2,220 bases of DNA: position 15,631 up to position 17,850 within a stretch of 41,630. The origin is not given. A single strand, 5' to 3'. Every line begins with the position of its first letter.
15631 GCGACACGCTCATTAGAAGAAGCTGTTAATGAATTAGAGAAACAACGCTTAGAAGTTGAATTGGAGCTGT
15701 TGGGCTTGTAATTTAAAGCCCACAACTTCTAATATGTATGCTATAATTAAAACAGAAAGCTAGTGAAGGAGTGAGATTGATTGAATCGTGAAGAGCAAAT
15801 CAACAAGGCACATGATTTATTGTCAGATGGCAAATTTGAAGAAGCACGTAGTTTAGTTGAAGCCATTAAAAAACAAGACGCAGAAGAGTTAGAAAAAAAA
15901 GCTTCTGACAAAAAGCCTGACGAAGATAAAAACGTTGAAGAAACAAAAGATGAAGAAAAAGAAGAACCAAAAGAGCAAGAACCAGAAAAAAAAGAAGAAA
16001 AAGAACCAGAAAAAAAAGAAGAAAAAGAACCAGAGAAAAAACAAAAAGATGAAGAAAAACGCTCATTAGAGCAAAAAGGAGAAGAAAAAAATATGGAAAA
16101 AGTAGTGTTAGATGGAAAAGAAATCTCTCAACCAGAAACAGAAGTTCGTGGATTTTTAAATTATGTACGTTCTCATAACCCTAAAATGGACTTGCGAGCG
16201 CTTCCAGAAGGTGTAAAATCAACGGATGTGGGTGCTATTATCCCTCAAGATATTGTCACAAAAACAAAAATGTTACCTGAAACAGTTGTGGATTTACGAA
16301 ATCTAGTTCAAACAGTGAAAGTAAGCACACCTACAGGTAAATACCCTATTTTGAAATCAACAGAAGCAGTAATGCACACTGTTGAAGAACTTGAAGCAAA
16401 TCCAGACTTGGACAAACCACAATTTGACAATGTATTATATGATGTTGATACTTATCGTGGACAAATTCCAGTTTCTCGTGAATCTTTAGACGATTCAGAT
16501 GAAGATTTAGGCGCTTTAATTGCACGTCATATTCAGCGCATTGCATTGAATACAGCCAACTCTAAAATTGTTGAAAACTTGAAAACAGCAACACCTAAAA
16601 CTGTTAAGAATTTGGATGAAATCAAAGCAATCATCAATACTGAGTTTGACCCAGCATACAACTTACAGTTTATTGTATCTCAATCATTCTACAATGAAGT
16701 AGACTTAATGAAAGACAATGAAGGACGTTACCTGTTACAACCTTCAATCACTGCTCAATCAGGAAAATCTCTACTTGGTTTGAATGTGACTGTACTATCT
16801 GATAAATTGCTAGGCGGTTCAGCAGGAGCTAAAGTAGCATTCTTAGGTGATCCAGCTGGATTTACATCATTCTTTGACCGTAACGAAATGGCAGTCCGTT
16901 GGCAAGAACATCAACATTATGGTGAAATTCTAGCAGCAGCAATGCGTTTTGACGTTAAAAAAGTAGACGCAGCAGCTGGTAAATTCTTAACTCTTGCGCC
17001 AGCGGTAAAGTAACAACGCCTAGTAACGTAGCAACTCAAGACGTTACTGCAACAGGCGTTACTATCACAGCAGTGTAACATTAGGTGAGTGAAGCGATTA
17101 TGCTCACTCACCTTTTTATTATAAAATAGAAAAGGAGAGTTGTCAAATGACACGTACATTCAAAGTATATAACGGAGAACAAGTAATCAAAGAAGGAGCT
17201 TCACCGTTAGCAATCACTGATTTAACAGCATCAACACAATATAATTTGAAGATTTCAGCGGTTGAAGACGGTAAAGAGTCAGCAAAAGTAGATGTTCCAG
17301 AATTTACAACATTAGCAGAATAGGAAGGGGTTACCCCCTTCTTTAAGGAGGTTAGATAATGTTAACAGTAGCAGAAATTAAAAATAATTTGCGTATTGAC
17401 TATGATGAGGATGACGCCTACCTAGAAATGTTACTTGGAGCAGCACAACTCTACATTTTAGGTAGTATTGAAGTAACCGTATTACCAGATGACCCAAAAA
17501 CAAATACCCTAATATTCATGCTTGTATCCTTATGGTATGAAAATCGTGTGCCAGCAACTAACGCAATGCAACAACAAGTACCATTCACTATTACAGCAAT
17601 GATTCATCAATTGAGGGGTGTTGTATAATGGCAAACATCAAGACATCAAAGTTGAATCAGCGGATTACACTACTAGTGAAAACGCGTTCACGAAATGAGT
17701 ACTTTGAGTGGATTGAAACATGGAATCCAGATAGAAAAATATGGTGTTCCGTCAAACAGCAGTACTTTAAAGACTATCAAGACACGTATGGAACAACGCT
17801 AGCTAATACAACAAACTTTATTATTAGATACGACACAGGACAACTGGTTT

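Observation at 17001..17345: An Ig-like/FN3 domain is split across a -1-frame extension of the capsid gene and a separate 58-aa ORF, with a hairpin terminator between them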

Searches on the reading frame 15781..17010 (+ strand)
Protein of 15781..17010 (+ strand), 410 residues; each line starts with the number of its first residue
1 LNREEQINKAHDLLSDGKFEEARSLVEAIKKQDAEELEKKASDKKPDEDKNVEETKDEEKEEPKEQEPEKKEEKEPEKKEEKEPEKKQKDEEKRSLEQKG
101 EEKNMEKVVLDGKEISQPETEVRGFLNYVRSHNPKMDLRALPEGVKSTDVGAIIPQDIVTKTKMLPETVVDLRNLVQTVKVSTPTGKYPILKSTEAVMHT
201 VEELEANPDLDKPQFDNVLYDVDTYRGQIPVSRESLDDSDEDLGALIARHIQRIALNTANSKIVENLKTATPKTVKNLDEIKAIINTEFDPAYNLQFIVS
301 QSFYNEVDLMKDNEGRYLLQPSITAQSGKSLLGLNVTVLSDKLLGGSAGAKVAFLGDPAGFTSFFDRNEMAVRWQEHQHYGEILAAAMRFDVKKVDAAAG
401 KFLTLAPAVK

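Call 4: search_protein_families(library=pfam, proteins=[window:15781-17010:+], max_evalue=1)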
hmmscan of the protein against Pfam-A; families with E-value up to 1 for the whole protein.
window:15781-17010:+ (410 aa): 4 families
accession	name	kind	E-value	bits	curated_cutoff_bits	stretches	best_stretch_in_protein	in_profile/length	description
PF05065.19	Phage_capsid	-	2.1e-28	99.9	24.2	1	151-404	2-279/280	Phage capsid family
PF25209.1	Phage_capsid_4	-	3.4e-05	24.7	27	1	147-375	8-242/262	Phage capsid protein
PF21861.2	RepB_C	-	0.053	13.9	27.3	0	2-44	3-45/58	Replication protein RepB, C-terminal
PF11711.13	Tim54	-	0.79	8.9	34.7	0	31-99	202-270/376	Inner membrane protein import complex subunit Tim54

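Call 82: search_protein_families(library=phrogs, proteins=[window:15781-17010:+], max_evalue=0.001)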
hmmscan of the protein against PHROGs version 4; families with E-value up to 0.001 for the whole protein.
window:15781-17010:+ (410 aa): 4 families
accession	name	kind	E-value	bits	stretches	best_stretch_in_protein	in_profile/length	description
phrog_10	-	head and packaging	3.8e-64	218.9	1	6-408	271-636/752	major head protein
phrog_2263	-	head and packaging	9.1e-49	167.8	1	49-408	170-546/551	major head protein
phrog_15928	-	head and packaging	7.2e-09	36.9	1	236-372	2-145/185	major head protein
phrog_617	-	head and packaging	6.4e-05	23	1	199-338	398-554/626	major head protein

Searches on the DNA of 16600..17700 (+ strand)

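Call 3: search_dna_similar(query=window:16600-17700:+, collection=phages, mode=near, max_rows=30)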
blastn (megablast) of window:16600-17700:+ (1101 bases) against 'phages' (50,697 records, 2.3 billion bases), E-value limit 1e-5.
Records with a match: 21; places in all: 23; records where one place covers at least 80% of the query: 5.
Best place of each record, by identity: 90-95% 14; 80-90% 7.
By first word of the organism name: Enterococcus 21.
By host as written in the record: Enterococcus faecium 10; - 3; Enterococcus_D gallinarum DO36 3; Enterococcus faecium ATCC 35667 2; Enterococcus faecium 2111230062 1; Enterococcus faecium 80 1; Enterococcus faecalis 1.
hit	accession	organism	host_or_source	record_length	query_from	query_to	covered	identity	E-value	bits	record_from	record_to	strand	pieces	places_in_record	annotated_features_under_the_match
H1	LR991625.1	Enterococcus phage dArtagnan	-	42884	1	1101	100%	93.1%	0e+0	1615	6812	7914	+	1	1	Major capsid protein | Connector protein, head-tail adaptor Ad1 | Hypothetical protein | Connector protein, head-closure Hc1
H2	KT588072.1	Enterococcus phage IME-EFm5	Enterococcus faecium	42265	1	1101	100%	92.1%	0e+0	1550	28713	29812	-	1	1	capsid protein | head-tail joining protein | major tail protein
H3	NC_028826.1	Enterococcus phage IME-EFm5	Enterococcus faecium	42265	1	1101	100%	92.1%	0e+0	1550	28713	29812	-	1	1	major head protein | head-tail adaptor Ad1 | major tail protein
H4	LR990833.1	Enterococcus phage Aramis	-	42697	1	1101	100%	90.9%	0e+0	1476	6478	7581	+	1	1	Major capsid protein | Connector protein, head-tail adaptor Ad1 | Hypothetical protein | Connector protein, head-closure Hc1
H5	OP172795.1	Enterococcus phage EF36P3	Enterococcus_D gallinarum DO36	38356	4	1101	100%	90.9%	0e+0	1556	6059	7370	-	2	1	hypothetical protein (x3)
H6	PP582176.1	Enterococcus phage vB_Efm10_KEN22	Enterococcus faecium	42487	1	1101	70%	92.4%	7e-180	1102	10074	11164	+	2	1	major head protein | head-tail adaptor Ad1 | structural protein with Ig domain | head closure Hc1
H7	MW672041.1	Enterococcus phage vb_GEC_Ef_S_9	Enterococcus faecium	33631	1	1101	70%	90.1%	9e-159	1004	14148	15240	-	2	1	capsid protein | head-tail joining protein | Ig domain-containing protein | head-tail adaptor protein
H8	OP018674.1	Enterococcus phage vB_Efm_LG62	Enterococcus faecium 2111230062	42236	1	1101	68%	89.7%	3e-138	965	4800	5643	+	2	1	major capsid protein | head-tail joining protein | head-tail adaptor protein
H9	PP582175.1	Enterococcus phage vB_Efm8_KEN21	Enterococcus faecium 80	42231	4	1101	68%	90.3%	1e-142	980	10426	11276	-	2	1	major head protein | head-tail adaptor Ad1 | head closure Hc1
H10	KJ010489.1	Enterococcus phage IME-EFm1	Enterococcus faecium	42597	1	1101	67%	90.6%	5e-146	985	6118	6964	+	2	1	capsid protein | head-tail joining protein | head-tail adaptor protein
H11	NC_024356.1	Enterococcus phage IME-EFm1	Enterococcus faecium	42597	1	1101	67%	90.6%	5e-146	985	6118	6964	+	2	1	major head protein | head-tail adaptor Ad1 | head-tail adaptor protein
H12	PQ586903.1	Enterococcus phage RG1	Enterococcus faecium ATCC 35667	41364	1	1101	68%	88.6%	3e-134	911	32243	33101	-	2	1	major head protein | head-tail adaptor Ad1 | head closure Hc1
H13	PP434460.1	Enterococcus phage BUCT630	Enterococcus faecium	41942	1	1101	67%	89.5%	7e-140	936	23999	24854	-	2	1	major capsid protein | head-tail adaptor Ad1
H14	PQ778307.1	Enterococcus phage SSBHU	Enterococcus faecium ATCC 35667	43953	1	1101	67%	89.0%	5e-136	917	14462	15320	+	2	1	major head protein | head-tail adaptor Ad1 | head closure Hc1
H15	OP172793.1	Enterococcus phage EF36P1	Enterococcus_D gallinarum DO36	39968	1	719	65%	91.3%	0e+0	981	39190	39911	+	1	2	hypothetical protein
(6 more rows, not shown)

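Call 5: get_annotated_region(hit=H1, flank=500)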
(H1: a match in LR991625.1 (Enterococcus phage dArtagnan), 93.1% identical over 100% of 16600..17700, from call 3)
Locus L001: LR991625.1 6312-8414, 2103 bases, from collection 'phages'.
description: Enterococcus phage dArtagnan genome assembly, complete genome: monopartite.
organism: Enterococcus phage dArtagnan (NCBI taxid 2795667)
taxonomy: Viruses; Duplodnaviria; Heunggongvirae; Uroviricota; Caudoviricetes
host: -; source: -; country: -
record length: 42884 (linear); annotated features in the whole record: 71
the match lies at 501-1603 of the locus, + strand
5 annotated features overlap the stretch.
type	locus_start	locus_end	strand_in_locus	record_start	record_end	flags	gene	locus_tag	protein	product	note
CDS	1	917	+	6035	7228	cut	-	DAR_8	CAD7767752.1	Major capsid protein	-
CDS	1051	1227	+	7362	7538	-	-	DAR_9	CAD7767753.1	Hypothetical protein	-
CDS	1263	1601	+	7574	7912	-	-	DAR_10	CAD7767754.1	Connector protein, head-tail adaptor Ad1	-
CDS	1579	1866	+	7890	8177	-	-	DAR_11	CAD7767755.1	Connector protein, head-closure Hc1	-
CDS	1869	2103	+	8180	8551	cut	-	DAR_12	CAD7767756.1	Connector protein, Neck Ne1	-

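Call 6: get_annotated_region(hit=H5, flank=500)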
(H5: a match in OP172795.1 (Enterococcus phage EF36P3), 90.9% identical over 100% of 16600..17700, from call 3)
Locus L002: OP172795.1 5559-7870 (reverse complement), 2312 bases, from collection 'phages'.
description: Enterococcus phage EF36P3, partial genome.
organism: Enterococcus phage EF36P3 (NCBI taxid 2968646)
taxonomy: Viruses; Duplodnaviria; Heunggongvirae; Uroviricota; Caudoviricetes
host: Enterococcus_D gallinarum DO36; source: municipal sewage; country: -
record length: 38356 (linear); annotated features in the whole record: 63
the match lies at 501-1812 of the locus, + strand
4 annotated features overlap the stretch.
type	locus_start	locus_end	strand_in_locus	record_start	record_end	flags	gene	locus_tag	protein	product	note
CDS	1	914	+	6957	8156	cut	-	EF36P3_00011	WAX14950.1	hypothetical protein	-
CDS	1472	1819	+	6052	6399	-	-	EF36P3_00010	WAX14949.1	hypothetical protein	-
CDS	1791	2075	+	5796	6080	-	-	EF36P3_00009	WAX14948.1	hypothetical protein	-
CDS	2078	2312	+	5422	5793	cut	-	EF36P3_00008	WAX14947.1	hypothetical protein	-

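Call 7: get_annotated_region(hit=H6, flank=500)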
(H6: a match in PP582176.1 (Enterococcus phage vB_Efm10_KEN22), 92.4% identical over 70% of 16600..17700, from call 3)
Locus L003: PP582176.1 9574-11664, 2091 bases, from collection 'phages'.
description: Enterococcus phage vB_Efm10_KEN22, complete genome.
organism: Enterococcus phage vB_Efm10_KEN22 (NCBI taxid 3135753)
taxonomy: Viruses; Duplodnaviria; Heunggongvirae; Uroviricota; Caudoviricetes
host: Enterococcus faecium; source: sewage; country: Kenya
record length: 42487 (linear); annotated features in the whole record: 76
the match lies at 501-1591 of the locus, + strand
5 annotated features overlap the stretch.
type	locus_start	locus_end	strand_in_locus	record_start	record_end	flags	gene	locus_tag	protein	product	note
CDS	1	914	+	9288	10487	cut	-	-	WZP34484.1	major head protein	-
CDS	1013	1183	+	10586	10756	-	-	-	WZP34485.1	structural protein with Ig domain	-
CDS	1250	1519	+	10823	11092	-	-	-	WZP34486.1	head-tail adaptor Ad1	-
CDS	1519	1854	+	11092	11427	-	-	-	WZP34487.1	head closure Hc1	-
CDS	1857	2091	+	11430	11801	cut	-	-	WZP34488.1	tail completion or Neck1 protein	-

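Call 8: get_annotated_region(hit=H7, flank=500)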
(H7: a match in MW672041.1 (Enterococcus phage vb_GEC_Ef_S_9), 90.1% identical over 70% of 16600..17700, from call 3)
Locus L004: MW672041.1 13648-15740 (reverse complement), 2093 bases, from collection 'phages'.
description: Enterococcus phage vb_GEC_Ef_S_9, partial genome.
organism: Enterococcus phage vb_GEC_Ef_S_9 (NCBI taxid 2831679)
taxonomy: Viruses; Duplodnaviria; Heunggongvirae; Uroviricota; Caudoviricetes
host: Enterococcus faecium; source: sewage water; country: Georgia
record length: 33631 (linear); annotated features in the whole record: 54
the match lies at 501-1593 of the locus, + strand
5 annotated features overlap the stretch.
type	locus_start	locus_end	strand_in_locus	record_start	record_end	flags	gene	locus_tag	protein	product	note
CDS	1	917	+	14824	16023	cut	-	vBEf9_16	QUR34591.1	capsid protein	similar to capsid protein [Enterococcus phage IME-EFm1]YP_009042655.1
CDS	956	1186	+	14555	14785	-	-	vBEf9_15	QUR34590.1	Ig domain-containing protein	similar to Ig domain-containing protein [Enterococcus faecium]WP_080116856.1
CDS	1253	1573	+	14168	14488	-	-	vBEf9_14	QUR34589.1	head-tail joining protein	similar to head-tail joining protein [Enterococcus phage IME-EFm5]YP_009200913.1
CDS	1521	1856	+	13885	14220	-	-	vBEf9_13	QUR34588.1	head-tail adaptor protein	similar to head-tail adaptor protein [Enterococcus phage IME-EFm1]YP_009042657.1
CDS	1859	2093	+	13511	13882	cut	-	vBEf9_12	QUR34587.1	head-tail joining protein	similar to head-tail joining protein [Enterococcus phage IME-EFm5]YP_009200912.1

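Call 9: get_annotated_region(hit=H10, flank=500)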
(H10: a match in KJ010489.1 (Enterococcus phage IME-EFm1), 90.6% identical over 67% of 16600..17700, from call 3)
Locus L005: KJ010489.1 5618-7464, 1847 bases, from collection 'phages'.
description: Enterococcus phage IME-EFm1, complete genome.
organism: Enterococcus phage IME-EFm1 (NCBI taxid 1445858)
taxonomy: Viruses; Duplodnaviria; Heunggongvirae; Uroviricota; Caudoviricetes
host: Enterococcus faecium; source: -; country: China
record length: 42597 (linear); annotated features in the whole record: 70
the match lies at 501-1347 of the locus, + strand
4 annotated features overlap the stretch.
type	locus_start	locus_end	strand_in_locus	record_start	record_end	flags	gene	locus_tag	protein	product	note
CDS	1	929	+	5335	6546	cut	-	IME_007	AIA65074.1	capsid protein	-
CDS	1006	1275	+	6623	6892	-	-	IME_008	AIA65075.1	head-tail joining protein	-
CDS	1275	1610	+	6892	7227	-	-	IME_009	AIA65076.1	head-tail adaptor protein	-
CDS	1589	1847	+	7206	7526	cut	-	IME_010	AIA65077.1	head-tail joining protein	-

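Call 10: get_annotated_region(hit=H2, flank=500)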
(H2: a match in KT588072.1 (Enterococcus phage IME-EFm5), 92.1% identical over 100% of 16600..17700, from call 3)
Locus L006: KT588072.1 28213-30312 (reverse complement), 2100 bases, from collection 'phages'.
description: Enterococcus phage IME-EFm5, complete genome.
organism: Enterococcus phage IME-EFm5 (NCBI taxid 1718158)
taxonomy: Viruses; Duplodnaviria; Heunggongvirae; Uroviricota; Caudoviricetes
host: Enterococcus faecium; source: sewage; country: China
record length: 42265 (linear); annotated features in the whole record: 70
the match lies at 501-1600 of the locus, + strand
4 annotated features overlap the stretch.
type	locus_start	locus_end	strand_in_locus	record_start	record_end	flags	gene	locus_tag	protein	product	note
CDS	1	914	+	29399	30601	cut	-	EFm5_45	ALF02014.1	capsid protein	-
CDS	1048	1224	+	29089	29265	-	-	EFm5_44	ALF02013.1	major tail protein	-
CDS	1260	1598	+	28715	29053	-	-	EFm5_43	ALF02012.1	head-tail joining protein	-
CDS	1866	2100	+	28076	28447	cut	-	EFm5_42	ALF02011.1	head-tail joining protein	-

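Call 37: search_dna_similar(query=L043:2000-3500:+, collection=phages, mode=near, max_rows=8)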
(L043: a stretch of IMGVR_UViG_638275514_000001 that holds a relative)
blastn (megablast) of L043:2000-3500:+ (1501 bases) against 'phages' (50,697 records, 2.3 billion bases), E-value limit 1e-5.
Records with a match: 29; places in all: 29; records where one place covers at least 80% of the query: 29.
Best place of each record, by identity: >=99% 2; 80-90% 27.
By first word of the organism name: Staphylococcus 29.
By host as written in the record: Staphylococcus pseudintermedius 15; Staphylococcus pseudintermedius E140 5; - 4; Staphylococcus pseudintermedius strain E139 2; Staphylococcus pseudintermedius strain E045 2; Staphylococcus hyicus 1.
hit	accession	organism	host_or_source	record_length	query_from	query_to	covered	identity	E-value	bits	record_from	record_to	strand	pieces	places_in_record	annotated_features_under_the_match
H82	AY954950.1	Staphylococcus phage 187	-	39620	1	1501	100%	100.0%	0e+0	2772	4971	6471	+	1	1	ORF011 | ORF031 | ORF042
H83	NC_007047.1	Staphylococcus phage 187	-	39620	1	1501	100%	100.0%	0e+0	2772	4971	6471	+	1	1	major head protein | major tail protein | head-tail adaptor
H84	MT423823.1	Staphylococcus virus pSp_SNUABM-J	Staphylococcus pseudintermedius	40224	1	1501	100%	89.7%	0e+0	1914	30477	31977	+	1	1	putative major capsid protein | putative major tail protein | putative head-tail connector protein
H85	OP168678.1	Staphylococcus phage vB_SpsS_VL4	Staphylococcus pseudintermedius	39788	1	1501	100%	89.1%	0e+0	1864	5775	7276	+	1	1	major capsid protein | major tail protein | head-tail connector protein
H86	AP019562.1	Staphylococcus phage SP276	Staphylococcus pseudintermedius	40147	1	1499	100%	89.2%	0e+0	1871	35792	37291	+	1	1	phage major capsid protein | phage major tail protein | phage protein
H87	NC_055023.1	Staphylococcus phage SP276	Staphylococcus pseudintermedius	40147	1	1499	100%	89.2%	0e+0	1871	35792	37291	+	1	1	major head protein | major tail protein | head-tail adaptor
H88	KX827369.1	Staphylococcus phage SpT152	Staphylococcus pseudintermedius strain ...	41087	1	1499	100%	89.2%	0e+0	1866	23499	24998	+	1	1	capsid protein | tail protein | head-tail connector protein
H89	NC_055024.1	Staphylococcus phage SpT152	Staphylococcus pseudintermedius strain ...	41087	1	1499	100%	89.2%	0e+0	1866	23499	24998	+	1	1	major head protein | major tail protein | head-tail adaptor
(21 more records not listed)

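Call 38: search_dna_similar(query=L018:2300-3400:+, collection=phages, mode=near, max_rows=8)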
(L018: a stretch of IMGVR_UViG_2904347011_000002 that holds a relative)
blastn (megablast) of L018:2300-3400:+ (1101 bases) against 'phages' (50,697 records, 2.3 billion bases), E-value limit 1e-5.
No match.
